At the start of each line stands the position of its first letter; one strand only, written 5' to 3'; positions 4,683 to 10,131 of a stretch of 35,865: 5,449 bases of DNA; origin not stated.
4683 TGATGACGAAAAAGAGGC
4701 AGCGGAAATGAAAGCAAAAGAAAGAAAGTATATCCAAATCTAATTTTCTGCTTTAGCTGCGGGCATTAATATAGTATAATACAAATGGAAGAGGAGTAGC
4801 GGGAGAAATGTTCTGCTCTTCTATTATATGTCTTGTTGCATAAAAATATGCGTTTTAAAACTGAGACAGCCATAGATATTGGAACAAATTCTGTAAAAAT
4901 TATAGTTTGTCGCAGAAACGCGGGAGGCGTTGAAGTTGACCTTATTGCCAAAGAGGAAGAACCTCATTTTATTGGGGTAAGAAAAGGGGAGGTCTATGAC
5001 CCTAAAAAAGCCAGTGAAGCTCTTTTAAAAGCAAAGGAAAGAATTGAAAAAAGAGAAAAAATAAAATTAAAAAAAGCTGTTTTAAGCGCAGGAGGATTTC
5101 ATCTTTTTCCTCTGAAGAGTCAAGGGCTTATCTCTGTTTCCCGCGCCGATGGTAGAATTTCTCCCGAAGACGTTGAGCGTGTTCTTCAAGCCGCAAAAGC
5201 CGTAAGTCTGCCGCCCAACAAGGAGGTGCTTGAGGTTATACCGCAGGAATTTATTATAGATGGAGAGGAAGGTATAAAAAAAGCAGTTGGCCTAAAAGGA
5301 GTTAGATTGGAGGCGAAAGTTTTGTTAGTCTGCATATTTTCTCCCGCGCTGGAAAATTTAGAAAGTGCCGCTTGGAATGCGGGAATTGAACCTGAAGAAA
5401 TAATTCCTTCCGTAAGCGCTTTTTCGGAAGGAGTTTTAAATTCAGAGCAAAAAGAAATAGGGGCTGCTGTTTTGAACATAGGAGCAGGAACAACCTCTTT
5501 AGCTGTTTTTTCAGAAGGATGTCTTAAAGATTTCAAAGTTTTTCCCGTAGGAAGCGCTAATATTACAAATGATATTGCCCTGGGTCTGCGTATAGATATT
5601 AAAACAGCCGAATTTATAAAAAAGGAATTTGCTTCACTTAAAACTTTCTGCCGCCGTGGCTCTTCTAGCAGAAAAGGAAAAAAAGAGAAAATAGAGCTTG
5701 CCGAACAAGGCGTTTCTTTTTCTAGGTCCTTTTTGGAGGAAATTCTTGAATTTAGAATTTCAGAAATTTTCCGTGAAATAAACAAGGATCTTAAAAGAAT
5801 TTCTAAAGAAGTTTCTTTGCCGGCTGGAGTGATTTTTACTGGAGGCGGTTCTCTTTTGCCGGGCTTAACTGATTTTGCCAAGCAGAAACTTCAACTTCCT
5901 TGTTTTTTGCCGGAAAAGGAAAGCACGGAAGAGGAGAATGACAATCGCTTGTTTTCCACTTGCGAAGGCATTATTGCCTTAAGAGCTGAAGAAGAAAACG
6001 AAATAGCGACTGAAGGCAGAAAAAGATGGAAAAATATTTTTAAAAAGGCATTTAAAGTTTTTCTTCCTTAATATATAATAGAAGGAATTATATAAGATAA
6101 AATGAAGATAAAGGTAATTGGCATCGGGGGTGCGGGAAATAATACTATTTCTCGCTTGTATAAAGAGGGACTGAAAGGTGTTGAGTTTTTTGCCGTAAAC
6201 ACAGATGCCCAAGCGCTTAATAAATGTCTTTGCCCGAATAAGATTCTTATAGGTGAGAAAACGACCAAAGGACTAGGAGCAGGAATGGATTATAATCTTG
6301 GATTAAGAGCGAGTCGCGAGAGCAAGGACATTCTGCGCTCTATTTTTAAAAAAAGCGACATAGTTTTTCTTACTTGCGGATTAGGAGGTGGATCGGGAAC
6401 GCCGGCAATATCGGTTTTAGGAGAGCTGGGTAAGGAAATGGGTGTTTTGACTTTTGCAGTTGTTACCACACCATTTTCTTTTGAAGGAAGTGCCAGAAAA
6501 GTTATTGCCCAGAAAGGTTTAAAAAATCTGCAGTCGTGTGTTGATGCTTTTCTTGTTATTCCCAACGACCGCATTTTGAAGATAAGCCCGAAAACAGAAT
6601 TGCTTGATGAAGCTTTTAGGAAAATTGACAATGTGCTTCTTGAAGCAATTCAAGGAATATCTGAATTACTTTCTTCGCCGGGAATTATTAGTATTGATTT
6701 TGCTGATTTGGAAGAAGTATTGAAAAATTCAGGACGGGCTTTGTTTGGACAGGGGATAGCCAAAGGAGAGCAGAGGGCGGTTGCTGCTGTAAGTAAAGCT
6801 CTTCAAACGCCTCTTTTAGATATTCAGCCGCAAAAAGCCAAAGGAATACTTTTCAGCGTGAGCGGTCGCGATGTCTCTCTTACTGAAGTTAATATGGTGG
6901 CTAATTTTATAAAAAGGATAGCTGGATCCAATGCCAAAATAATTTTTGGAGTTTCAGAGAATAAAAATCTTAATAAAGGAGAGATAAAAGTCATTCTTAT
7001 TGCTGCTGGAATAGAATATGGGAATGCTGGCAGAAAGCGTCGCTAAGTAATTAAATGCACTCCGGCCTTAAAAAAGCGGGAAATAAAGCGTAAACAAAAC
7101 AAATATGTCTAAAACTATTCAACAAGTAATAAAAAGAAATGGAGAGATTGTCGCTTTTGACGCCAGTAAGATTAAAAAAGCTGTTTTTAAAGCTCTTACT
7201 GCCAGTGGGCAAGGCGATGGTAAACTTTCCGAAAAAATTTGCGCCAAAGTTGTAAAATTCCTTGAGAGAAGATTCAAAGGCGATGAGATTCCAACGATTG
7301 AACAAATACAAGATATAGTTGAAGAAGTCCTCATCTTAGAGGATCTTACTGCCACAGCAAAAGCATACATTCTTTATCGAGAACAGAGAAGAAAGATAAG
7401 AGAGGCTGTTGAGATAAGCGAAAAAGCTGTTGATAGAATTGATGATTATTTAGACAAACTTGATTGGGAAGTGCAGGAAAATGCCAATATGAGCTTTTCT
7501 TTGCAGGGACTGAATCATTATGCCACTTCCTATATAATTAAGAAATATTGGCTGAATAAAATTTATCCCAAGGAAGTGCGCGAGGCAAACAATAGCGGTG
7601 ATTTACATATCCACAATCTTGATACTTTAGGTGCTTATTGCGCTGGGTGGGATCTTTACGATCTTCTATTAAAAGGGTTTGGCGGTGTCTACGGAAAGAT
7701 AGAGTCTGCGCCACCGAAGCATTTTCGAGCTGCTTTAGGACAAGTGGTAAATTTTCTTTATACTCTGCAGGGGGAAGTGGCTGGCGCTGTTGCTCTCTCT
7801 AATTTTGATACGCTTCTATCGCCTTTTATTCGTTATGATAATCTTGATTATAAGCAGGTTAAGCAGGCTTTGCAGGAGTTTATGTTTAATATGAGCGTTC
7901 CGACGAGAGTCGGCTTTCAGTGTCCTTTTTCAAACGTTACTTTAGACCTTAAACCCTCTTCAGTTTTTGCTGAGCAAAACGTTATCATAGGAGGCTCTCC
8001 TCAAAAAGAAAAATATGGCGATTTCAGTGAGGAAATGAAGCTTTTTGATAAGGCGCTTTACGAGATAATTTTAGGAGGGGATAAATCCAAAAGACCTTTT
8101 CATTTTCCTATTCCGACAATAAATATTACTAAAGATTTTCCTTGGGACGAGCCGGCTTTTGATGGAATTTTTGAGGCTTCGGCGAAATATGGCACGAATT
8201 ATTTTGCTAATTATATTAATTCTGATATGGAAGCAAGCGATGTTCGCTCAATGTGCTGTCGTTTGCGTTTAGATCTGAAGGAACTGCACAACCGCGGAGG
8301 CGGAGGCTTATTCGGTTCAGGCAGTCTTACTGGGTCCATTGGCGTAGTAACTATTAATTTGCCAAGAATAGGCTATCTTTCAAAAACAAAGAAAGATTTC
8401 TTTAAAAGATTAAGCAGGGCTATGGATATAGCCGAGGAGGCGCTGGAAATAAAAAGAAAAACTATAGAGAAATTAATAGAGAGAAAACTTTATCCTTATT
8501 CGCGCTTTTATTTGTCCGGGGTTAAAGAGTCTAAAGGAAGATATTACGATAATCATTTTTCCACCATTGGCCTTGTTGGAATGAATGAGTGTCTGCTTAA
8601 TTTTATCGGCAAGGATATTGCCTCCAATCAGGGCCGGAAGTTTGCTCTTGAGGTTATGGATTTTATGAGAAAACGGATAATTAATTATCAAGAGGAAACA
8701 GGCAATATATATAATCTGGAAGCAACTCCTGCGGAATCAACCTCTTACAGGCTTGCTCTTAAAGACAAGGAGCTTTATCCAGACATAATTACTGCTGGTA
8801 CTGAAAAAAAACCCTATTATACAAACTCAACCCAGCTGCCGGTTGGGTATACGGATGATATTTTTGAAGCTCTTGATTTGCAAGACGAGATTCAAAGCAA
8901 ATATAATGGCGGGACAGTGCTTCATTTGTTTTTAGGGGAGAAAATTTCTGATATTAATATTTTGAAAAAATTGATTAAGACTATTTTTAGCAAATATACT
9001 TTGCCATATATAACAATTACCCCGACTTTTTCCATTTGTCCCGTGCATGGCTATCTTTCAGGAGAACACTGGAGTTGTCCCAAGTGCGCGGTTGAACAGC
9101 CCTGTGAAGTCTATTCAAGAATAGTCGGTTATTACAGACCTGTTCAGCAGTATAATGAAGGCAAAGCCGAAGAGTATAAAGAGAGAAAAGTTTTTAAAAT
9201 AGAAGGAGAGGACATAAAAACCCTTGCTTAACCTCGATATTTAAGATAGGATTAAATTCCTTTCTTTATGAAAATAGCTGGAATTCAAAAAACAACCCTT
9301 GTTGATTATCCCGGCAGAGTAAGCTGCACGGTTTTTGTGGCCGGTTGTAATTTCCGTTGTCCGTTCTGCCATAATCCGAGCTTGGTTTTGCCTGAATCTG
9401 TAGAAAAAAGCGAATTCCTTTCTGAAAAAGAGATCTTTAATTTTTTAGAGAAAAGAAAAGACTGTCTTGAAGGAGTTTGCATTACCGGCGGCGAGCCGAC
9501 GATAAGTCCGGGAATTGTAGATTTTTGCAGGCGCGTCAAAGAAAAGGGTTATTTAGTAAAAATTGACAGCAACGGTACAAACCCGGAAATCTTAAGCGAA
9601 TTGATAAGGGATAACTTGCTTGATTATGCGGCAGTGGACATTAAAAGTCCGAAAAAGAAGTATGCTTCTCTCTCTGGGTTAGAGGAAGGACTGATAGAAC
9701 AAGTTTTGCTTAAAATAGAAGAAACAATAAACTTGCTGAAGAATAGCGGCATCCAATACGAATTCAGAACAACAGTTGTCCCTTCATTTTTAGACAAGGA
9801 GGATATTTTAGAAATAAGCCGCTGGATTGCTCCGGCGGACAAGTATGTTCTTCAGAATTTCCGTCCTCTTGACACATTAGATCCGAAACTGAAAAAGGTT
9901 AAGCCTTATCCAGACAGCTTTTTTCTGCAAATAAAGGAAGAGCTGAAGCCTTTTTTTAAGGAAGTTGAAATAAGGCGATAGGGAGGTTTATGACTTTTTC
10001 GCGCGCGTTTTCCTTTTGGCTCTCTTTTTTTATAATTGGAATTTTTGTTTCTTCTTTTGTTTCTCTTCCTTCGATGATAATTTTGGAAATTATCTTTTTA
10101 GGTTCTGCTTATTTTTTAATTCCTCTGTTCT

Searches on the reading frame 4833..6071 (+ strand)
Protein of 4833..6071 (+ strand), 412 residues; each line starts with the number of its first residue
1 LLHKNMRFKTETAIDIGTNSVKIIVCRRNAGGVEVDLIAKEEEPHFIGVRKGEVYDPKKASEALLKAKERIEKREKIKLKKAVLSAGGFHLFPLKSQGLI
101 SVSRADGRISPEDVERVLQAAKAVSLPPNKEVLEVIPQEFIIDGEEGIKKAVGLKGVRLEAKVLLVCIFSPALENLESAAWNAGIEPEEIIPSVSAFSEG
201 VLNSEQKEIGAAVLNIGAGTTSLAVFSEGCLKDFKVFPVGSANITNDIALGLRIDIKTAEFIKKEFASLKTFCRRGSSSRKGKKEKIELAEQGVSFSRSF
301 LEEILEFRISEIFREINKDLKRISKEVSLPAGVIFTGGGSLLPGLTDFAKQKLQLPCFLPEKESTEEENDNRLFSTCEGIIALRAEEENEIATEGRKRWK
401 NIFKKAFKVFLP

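Call 10: search_protein_families(library=pfam, proteins=[window:4833-6071:+], max_evalue=0.00001)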
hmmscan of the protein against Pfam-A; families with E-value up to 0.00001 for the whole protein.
window:4833-6071:+ (412 aa): 4 families
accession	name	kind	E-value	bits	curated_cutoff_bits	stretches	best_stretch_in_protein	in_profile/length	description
PF02491.25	SHS2_FTSA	-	4.9e-23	81.7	25.4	1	94-166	7-78/79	SHS2 domain inserted in FTSA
PF14450.12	FtsA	-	6.9e-21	75.4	31.8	1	212-376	1-124/127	Cell division protein FtsA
PF06723.19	MreB_Mbl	-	5.1e-12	45.7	27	1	207-360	143-304/327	MreB/Mbl protein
PF11104.14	PilM_2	-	8.5e-07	28.6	27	0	14-76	2-63/340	Type IV pilus assembly protein PilM;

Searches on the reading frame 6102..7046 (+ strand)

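Call 10: search_protein_families(library=pfam, proteins=[window:6102-7046:+], max_evalue=0.00001)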
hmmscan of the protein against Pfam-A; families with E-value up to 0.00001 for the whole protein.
window:6102-7046:+ (314 aa): 2 families
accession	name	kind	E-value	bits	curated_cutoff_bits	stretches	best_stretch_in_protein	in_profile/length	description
PF00091.31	Tubulin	-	1.9e-41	142.9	33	1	2-162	1-189/190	Tubulin/FtsZ family, GTPase domain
PF12327.13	FtsZ_C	-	2.6e-20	73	27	1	211-305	1-95/95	FtsZ family, C-terminal domain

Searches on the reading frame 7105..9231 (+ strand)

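Call 9: search_protein_families(library=pfam, proteins=[window:7105-9231:+], max_evalue=0.00001)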
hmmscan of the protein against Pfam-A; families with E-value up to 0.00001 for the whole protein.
window:7105-9231:+ (708 aa): 2 families
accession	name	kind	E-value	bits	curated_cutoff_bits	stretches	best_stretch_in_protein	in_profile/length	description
PF13597.11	NRDD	-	1.3e-191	638.5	26.2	1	125-697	1-562/562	Anaerobic ribonucleoside-triphosphate reductase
PF03477.21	ATP-cone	-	8.8e-23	81.1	25.8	1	7-96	2-87/88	ATP cone domain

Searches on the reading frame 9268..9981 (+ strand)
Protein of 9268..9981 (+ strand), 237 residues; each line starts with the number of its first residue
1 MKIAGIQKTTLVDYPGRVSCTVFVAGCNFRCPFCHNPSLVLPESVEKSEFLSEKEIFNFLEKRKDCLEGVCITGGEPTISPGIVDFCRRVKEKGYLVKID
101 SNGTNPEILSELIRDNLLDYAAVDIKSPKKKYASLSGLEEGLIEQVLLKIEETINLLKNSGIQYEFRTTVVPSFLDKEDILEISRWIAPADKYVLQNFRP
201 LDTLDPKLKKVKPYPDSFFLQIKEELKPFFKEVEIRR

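Call 9: search_protein_families(library=pfam, proteins=[window:9268-9981:+], max_evalue=0.00001)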
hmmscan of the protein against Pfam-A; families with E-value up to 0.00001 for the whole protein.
window:9268-9981:+ (237 aa): 2 families
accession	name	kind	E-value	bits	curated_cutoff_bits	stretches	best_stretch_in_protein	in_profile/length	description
PF04055.27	Radical_SAM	-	3.2e-19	70.1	29.5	1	23-184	3-163/166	Radical SAM superfamily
PF13353.11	Fer4_12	-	2.8e-12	47.6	22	1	18-125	6-113/137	4Fe-4S single cluster domain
